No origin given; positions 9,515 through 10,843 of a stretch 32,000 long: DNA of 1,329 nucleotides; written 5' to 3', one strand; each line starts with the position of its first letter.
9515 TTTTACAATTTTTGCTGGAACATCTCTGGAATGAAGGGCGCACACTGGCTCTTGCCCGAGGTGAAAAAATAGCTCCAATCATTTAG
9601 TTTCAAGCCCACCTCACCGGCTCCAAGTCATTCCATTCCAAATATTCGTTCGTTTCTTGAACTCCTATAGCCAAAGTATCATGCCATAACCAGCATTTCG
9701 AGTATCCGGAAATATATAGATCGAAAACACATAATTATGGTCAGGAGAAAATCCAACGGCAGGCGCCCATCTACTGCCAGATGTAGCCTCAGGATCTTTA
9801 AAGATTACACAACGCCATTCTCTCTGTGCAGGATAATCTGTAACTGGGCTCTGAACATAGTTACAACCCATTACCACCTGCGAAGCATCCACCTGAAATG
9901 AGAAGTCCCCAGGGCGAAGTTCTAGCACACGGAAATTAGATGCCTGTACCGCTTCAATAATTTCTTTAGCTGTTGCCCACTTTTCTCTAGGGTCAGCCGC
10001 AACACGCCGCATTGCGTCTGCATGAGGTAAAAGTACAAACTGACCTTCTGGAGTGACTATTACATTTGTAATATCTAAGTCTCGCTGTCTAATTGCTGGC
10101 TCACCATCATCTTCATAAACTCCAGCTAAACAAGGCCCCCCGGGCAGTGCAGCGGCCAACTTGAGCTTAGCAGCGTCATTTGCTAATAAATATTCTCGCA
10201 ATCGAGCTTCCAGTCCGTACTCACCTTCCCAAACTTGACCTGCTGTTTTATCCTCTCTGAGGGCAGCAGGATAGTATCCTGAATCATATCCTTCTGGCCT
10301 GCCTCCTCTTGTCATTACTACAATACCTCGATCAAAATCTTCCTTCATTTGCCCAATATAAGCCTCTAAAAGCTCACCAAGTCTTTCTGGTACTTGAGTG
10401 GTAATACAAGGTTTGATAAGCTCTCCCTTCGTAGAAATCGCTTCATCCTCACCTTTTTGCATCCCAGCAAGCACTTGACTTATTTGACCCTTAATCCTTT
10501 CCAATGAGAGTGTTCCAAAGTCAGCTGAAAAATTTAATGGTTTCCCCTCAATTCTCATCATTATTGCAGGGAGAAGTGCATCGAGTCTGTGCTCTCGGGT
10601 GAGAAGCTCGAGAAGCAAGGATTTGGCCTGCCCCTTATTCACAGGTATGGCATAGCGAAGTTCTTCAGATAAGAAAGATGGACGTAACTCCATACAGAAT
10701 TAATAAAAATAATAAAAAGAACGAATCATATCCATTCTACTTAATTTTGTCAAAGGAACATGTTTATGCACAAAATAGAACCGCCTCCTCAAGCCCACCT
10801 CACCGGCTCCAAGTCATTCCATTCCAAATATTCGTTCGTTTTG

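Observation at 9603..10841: Single-gene cassette bracketed by a perfect 53-bp duplication of the ung 3' end (Campbell-type insertion footprint, no recombinase)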

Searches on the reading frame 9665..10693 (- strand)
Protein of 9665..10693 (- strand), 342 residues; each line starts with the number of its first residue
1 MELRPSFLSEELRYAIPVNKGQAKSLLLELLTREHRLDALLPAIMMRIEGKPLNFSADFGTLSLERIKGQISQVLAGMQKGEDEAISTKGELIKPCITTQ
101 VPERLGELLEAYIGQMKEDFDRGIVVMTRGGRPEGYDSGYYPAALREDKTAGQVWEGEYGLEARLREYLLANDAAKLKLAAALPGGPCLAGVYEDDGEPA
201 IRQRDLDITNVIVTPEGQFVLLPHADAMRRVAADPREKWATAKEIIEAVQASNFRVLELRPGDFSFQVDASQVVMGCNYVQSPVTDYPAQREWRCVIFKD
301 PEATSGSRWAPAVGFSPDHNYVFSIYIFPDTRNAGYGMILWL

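Call 4: search_protein_families(library=pfam, proteins=[window:9665-10693:-], max_evalue=0.1)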
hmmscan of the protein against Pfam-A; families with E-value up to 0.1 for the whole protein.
window:9665-10693:- (342 aa): 0 families

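Call 7: search_protein_families(library=ncbifam, proteins=[window:9665-10693:-], max_evalue=1)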
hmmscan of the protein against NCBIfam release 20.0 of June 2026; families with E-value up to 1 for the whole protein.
window:9665-10693:- (342 aa): 0 families

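Call 8: search_protein_families(library=phrogs, proteins=[window:9665-10693:-], max_evalue=1)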
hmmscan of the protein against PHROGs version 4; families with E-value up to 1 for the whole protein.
window:9665-10693:- (342 aa): 0 families

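Call 9: search_protein_families(library=padloc, proteins=[window:9665-10693:-], max_evalue=1)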
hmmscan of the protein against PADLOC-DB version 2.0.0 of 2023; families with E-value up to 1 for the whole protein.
window:9665-10693:- (342 aa): 0 families

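Call 10: find_homologous_proteins(query=window:9665-10693:-)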
Query window:9665-10693:- (342 aa): 11 proteins with E <= 0.001 among 5254 candidates.
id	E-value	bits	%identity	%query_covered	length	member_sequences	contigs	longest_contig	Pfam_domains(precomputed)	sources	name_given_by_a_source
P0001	1.5e-228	775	100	100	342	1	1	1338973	-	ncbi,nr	ncbi:hypothetical protein IPG41_02935 [Candidatus Peregrinibacteria bacterium]|nr:MAG: hypothetical 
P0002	2.2e-48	183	47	70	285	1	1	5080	-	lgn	-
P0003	1.0e-46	178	47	70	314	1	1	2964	-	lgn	-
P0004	8.4e-43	165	46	70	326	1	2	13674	-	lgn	-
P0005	4.3e-38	149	44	70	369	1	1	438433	-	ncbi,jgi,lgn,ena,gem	ncbi:MAG: hypothetical protein WC882_04075 [Candidatus Gracilibacteria bacterium]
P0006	7.3e-36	142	40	82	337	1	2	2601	-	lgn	-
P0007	2.5e-28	117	36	87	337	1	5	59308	-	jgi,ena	-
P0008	7.5e-26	109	37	82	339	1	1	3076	-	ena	-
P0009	1.2e-25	108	36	84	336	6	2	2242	-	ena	-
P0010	5.4e-24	103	41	45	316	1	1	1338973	-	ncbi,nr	ncbi:hypothetical protein IPG41_04320 [Candidatus Peregrinibacteria bacterium]|nr:MAG: hypothetical 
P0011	1.0e-22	99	39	70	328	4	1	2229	-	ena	-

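Call 11: find_encoding_contigs(protein=P0010, flank=6000, max_places=3)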
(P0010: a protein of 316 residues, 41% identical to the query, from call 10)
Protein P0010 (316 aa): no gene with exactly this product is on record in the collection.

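Call 12: find_encoding_contigs(protein=P0005, flank=6000, max_places=3)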
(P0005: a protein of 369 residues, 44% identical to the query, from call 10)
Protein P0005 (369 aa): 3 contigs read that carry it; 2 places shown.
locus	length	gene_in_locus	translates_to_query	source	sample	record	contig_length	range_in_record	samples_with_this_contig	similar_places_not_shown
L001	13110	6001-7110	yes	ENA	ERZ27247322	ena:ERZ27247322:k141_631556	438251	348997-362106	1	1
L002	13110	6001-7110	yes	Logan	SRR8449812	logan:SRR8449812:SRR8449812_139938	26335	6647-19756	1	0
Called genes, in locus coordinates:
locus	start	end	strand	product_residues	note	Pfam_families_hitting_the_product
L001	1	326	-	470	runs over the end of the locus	PF02878:PGM_PMM_I, PF02879:PGM_PMM_II, PF02880:PGM_PMM_III, PF00408:PGM_PMM_IV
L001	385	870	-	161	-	PF01467:CTP_transf_like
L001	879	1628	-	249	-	PF02540:NAD_synthase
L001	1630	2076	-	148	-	PF01668:SmpB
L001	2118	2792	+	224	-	PF24675:NpmA (faint), PF02390:Methyltransf_4, PF13847:Methyltransf_31, PF08241:Methyltransf_11 (faint), PF08242:Methyltransf_12 (weak), PF13649:Methyltransf_25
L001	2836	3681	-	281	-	-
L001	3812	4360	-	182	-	PF00395:SLH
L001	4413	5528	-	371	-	PF00270:DEAD, PF04851:ResIII, PF00271:Helicase_C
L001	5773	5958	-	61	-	-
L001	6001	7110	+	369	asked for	-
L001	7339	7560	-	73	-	-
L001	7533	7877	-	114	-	PF22296:bAvd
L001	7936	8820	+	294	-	PF00078:RVT_1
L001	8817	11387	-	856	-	PF04851:ResIII, PF00270:DEAD (faint)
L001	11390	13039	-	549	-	PF01555:N6_N4_Mtase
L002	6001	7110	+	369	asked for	-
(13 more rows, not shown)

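Call 13: find_encoding_contigs(protein=P0007, flank=6000, max_places=5)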
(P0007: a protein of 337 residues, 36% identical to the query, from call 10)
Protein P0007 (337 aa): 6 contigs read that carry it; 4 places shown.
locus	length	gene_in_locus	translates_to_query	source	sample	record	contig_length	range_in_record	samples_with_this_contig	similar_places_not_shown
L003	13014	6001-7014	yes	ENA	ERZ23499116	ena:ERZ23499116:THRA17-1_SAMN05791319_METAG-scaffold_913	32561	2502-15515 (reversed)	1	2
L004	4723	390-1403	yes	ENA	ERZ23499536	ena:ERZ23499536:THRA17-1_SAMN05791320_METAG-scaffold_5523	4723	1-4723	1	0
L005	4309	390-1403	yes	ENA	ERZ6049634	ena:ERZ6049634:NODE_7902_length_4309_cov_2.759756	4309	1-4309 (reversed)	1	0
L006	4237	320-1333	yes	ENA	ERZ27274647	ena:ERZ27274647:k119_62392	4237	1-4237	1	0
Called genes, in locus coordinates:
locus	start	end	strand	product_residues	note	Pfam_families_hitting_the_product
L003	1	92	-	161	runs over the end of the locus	PF03073:TspO_MBR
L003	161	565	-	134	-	-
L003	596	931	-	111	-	PF01588:tRNA_bind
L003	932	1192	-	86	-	-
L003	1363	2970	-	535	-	PF13431:TPR_17 (faint), PF00515:TPR_1 (weak), PF07719:TPR_2 (faint), PF13176:TPR_7 (faint), PF13181:TPR_8 (faint), PF13414:TPR_11 (faint), PF13432:TPR_16 (faint)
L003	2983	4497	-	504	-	PF02826:2-Hacid_dh_C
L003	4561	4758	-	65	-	-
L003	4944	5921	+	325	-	PF13310:Virulence_RhuM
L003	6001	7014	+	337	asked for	-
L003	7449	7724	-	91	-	PF22296:bAvd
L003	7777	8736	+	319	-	PF00078:RVT_1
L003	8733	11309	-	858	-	PF04851:ResIII, PF00270:DEAD (faint)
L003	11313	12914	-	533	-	PF01555:N6_N4_Mtase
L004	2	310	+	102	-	?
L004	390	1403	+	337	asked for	-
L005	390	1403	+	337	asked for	-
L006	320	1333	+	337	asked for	-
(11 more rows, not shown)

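Call 19: find_related_loci(query=A1, collection=genome_contigs, flank=10000)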
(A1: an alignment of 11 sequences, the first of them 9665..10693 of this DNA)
Query A1 (342 aa) in genome_contigs; peptide patterns used: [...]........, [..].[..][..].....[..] (x = any residue, [..] = any of these).
54 stretches matched a pattern; 9 encode a relative of the query (tblastn E <= 1e-3); 9 distinct loci.
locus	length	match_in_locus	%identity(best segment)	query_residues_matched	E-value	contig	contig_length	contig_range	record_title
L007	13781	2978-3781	37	72-342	4e-46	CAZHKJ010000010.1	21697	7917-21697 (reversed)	MAG TPA_asm: uncultured Candidatus Peribacteria bacterium isolate SRP286056_co1_480 genome assembly, contig: NODE_2830_l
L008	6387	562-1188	43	105-302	1e-43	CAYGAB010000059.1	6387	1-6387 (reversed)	MAG TPA_asm: uncultured Candidatus Peribacteria bacterium isolate ERP113451_co1_153 genome assembly, contig: NODE_16334_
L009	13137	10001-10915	35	25-342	5e-33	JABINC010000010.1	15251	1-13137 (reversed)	MAG: Candidatus Peregrinibacteria bacterium isolate SI060_bin36 k141_1504892, whole genome shotgun sequence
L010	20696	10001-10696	35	98-342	5e-31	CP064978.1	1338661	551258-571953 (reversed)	MAG: Candidatus Peregrinibacteria bacterium isolate Fred_18-Q3-R57-64_BAT3C.1_cln chromosome, complete genome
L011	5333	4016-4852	36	55-342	7e-31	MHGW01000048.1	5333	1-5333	MAG: Omnitrophica WOR_2 bacterium RIFCSPLOWO2_01_FULL_41_12 rifcsplowo2_01_scaffold_58578, whole genome shotgun sequence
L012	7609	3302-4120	34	64-342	4e-28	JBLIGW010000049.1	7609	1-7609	MAG: Oceanicoccus sp. isolate 3300054697_34 Ga0535669_0014270, whole genome shotgun sequence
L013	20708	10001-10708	34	103-342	1e-27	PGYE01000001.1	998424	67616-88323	MAG: Candidatus Peregrinibacteria bacterium HGW-Peregrinibacteria-1 BJP_Ig2102_PER_final, whole genome shotgun sequence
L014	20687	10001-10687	34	98-342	8e-26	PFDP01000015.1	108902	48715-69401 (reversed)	MAG: Candidatus Peregrinibacteria bacterium CG10_big_fil_rev_8_21_14_0_10_36_19 CG10_8_21_14_0.10_scaffold_66_c, whole g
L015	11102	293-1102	32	74-342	1e-17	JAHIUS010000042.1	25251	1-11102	MAG: Patescibacteria group bacterium isolate MM_PC_MetaG.mb.33 MM_PC_MetaG.mb.33_k141_1199392, whole genome shotgun sequ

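Call 21: find_encoding_contigs(protein=window:9665-10693:-, flank=8000, max_places=10)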
Protein window:9665-10693:- (342 aa): no gene with exactly this product is on record in the collection.

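Call 35: find_encoding_contigs(protein=P0002, flank=6000, max_places=3)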
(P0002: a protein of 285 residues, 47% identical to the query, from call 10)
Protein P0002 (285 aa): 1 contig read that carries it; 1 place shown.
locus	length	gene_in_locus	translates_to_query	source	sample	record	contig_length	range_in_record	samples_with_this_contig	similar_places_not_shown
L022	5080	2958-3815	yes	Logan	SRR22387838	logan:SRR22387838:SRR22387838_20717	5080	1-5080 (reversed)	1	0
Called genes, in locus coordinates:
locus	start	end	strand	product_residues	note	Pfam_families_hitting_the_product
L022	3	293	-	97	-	?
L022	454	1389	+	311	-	-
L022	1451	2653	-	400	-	-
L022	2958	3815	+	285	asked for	-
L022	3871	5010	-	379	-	PF13173:AAA_14, PF13635:DUF4143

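Call 36: find_encoding_contigs(protein=P0004, flank=8000, max_places=3)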
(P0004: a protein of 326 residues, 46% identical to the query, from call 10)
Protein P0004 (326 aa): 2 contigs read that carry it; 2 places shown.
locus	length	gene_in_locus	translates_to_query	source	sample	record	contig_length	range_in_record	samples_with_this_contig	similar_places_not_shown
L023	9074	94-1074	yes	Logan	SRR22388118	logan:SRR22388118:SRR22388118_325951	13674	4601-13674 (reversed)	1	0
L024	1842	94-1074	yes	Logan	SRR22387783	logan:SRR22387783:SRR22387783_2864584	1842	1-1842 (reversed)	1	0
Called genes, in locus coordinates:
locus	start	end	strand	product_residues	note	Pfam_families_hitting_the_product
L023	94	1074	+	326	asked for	-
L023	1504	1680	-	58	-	PF22296:bAvd (weak)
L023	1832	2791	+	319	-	PF00078:RVT_1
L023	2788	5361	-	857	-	PF04851:ResIII, PF00270:DEAD (faint)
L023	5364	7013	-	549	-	PF01555:N6_N4_Mtase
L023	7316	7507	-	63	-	PF12728:HTH_17, PF13411:MerR_1, PF00376:MerR (weak)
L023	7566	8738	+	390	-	-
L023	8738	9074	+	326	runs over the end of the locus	-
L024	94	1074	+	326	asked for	-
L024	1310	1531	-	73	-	-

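Call 46: predict_structure(alignment_id=A1)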
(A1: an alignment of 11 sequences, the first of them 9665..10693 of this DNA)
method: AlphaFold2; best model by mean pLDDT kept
length: 342 residues; sequences in the alignment: 11
mean_pLDDT: 74.8   pTM: 0.67
mean pLDDT of the five models: 74.8, 71.0, 69.9, 69.7, 68.4
residues with pLDDT >= 90: 139; 70-90: 77; 50-70: 59; < 50: 67
segments of 3 or more residues with pLDDT < 50: 1-19, 40-62, 82-102
pLDDT, mean of each block of 10 residues (from residue 1): 28 35 61 53 44 41 59 64 31 33 75 96 88 72 91 94 96 88 94 92 94 93 92 94 93 86 73 89 73 88 62 86 86 94 94
secondary structure, 60 per line:
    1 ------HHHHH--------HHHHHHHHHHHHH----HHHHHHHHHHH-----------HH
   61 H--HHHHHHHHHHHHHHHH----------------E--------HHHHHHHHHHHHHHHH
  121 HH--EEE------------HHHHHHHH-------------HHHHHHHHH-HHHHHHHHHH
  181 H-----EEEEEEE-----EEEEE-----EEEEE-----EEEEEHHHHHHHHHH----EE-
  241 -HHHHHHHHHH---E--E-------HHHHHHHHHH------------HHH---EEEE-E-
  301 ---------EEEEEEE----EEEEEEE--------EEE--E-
elements in order: H7-11 H20-32 H37-47 H64-79 H105-122 E125-127 H140-147 H161-169 H171-181 E187-193 E199-203 E209-213 E219-223 H224-233 H242-251 H266-275 E294-297 E310-316 E321-327 E336-338

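Call 51: fold_search(model_id=the predicted structure, library=pdb)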
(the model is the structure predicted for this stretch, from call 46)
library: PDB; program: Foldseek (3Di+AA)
matches with E <= 10: 55; with E <= 0.001: 0
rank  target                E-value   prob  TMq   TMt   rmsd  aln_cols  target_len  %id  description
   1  7n0e_B                3.4e+00  0.03  0.12  0.18  17.4       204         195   14  Co-complex of the histidine kinase region of RetS and the dimerization and histidine phosphotransfer domain of GacS (released 2022-03-09)
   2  8e0u_D                3.8e+00  0.02  0.09  0.09  14.7       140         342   12  DAHP (3-deoxy-D-arabinoheptulosonate-7-phosphate) Synthase complexed with Sulfate in unbound:(bound)2:other conformati (released 2022-10-12)
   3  3k63                  5.0e+00  0.02  0.08  0.17   7.5        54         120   11  X-ray structure of the PF04200 domain from Q9PRA0_UREPA protein of Ureaplasma parvum. NESG target UuR17a. (released 2009-10-20)
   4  7rud_D                5.0e+00  0.01  0.09  0.09  16.1       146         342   12  DAHP synthase complex with trifluoropyruvate oxime (released 2021-11-17)
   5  8hrx_H                5.7e+00  0.03  0.07  0.10   4.7        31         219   16  Cryo-EM structure of human NTCP-myr-preS1-YN9048Fab complex (released 2024-01-17)
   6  4tnv_G                5.7e+00  0.02  0.07  0.10   4.8        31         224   19  C. elegans glutamate-gated chloride channel (GluCl) in complex with Fab in a non-conducting conformation (released 2014-08-13)
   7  8k8g                  5.7e+00  0.01  0.07  0.11  15.0       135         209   20  De novo design protein -N9 (released 2024-08-07)
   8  8vue_G                6.0e+00  0.03  0.08  0.11   4.7        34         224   12  L5A7 Fab bound to Indonesia2005 Hemagglutinin (released 2024-05-22)
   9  6agm_A                6.0e+00  0.01  0.10  0.10  16.2       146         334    9  Molecular basis for feedback inhibition of tyrosine-regulated 3-deoxy-d-arabino-heptulosonate-7-phosphate synthase fro (released 2019-04-17)
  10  7cqd_I                6.3e+00  0.03  0.08  0.11   4.4        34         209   18  The NZ-1 Fab complexed with the PDZ tandem fragment of A. aeolicus S2P homolog with the PA14 tag inserted between the  (released 2021-05-19)
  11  4by6_B                6.7e+00  0.01  0.07  0.12  17.3       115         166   12  Yeast Not1-Not2-Not5 complex (released 2013-10-16)
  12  2nar_MODEL_1_A        7.1e+00  0.04  0.09  0.26  13.8        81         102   11  Solution structure of AVR3a_60-147 from Phytophthora infestans (released 2017-01-11)
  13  8hry_H                7.1e+00  0.02  0.06  0.09   4.1        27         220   18  Cryo-EM structure of human NTCP-myr-preS1-YN9016Fab complex (released 2024-01-17)
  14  9bh5_Co               7.1e+00  0.01  0.08  0.18  17.2        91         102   11  High-resolution C. elegans 80S ribosome structure - class 1 (released 2024-09-04)
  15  8e0t_D                7.1e+00  0.01  0.09  0.09  14.3       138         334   15  DAHP (3-deoxy-D-arabinoheptulosonate-7-phosphate) Synthase complexed with DAHP Oxime in unbound:(bound)2:other conform (released 2022-10-12)
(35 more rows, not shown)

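Call 59: fold_search(model_id=the predicted structure, library=viral)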
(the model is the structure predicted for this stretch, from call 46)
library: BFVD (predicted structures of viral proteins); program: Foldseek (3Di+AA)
matches with E <= 10: 119; with E <= 0.001: 0
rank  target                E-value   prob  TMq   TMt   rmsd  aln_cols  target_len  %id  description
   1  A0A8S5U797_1          2.5e-01  0.04  0.09  0.04  18.8       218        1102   10  Large polyvalent protein-associated domain 3 (Fragment) [Podoviridae sp. ctngc57]
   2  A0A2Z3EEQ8            9.3e-01  0.01  0.08  0.06  24.3       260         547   10  (no name in the UniProt tables at hand)
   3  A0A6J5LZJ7            9.9e-01  0.06  0.07  0.09  18.4        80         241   24  Uncharacterized protein [uncultured Caudovirales phage]
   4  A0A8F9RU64            1.2e+00  0.09  0.16  0.23  15.1       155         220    8  065R [Spotted knifejaw iridovirus]
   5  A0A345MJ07            1.6e+00  0.02  0.11  0.13  26.0       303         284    8  Uncharacterized protein [Gordonia phage Daredevil]
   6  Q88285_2              1.7e+00  0.01  0.08  0.04  25.2       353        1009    9  (no name in the UniProt tables at hand)
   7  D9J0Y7                1.8e+00  0.03  0.11  0.13  13.1       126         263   12  Gp189 [Brochothrix phage A9]
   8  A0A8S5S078            1.8e+00  0.03  0.13  0.10  21.1       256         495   12  Uncharacterized protein [Myoviridae sp. ctNQV2]
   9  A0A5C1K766            1.9e+00  0.08  0.10  0.15   4.5        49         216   16  Virion structural protein [Pseudomonas phage vB_PaeM_PS119XW]
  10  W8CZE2                2.0e+00  0.12  0.12  0.10   8.0        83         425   13  Putative virion structural protein [Erwinia phage PhiEaH1]
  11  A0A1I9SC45            2.5e+00  0.01  0.09  0.14  24.8       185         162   14  (no name in the UniProt tables at hand)
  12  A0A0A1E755            2.6e+00  0.01  0.12  0.07  20.6       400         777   10  Polymerase basic 2 protein [Wellfleet Bay virus]
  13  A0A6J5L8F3            3.1e+00  0.08  0.08  0.32   4.1        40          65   22  Uncharacterized protein [uncultured Caudovirales phage]
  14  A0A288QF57            3.1e+00  0.02  0.08  0.08  22.6       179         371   13  RNA-dependent RNA polymerase (Fragment) [Ceratobasidium megabirnavirus-like]
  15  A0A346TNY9            3.1e+00  0.01  0.09  0.15  15.1       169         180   11  (no name in the UniProt tables at hand)
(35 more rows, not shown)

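Call 60: search_solved_structures(query=A1, max_evalue=1)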
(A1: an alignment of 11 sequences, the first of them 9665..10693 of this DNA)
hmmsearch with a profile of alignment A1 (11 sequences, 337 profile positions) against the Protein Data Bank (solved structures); distinct sequences matched with E-value up to 1: 5.
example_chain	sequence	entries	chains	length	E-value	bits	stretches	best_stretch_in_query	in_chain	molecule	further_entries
9l08_A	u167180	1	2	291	0.00055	22.7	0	20-98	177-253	Covalently Connected Cytochrome c555 trimer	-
5b12_A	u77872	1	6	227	0.022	17.5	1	239-317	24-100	Halohydrin epoxidase B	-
4zd6_A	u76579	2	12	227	0.27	13.9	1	239-318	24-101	Halohydrin epoxidase B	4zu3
2iy4_A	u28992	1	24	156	0.83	12.3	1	65-138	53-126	NON-HEME IRON-CONTAINING FERRITIN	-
7dvc_A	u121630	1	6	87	1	12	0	116-139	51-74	reDPBB_sym1 protein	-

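Call 66: find_related_loci(query=A1, collection=viral_contigs, flank=10000)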
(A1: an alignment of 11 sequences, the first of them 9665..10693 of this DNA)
Query A1 (342 aa) in viral_contigs; peptide patterns used: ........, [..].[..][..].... (x = any residue, [..] = any of these).
34 stretches matched a pattern, but none encodes a relative of the query by tblastn (E <= 1e-3).

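Call 67: search_dna_similar(query=window:9665-10693:-, collection=phages, mode=protein, max_evalue=0.001)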
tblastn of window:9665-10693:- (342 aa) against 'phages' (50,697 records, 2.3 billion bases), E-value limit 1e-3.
No match.

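Call 68: search_dna_similar(query=window:9665-10693:-, collection=plasmids, mode=protein, max_evalue=0.001)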
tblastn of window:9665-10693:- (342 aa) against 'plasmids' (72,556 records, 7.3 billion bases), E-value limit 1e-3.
No match.
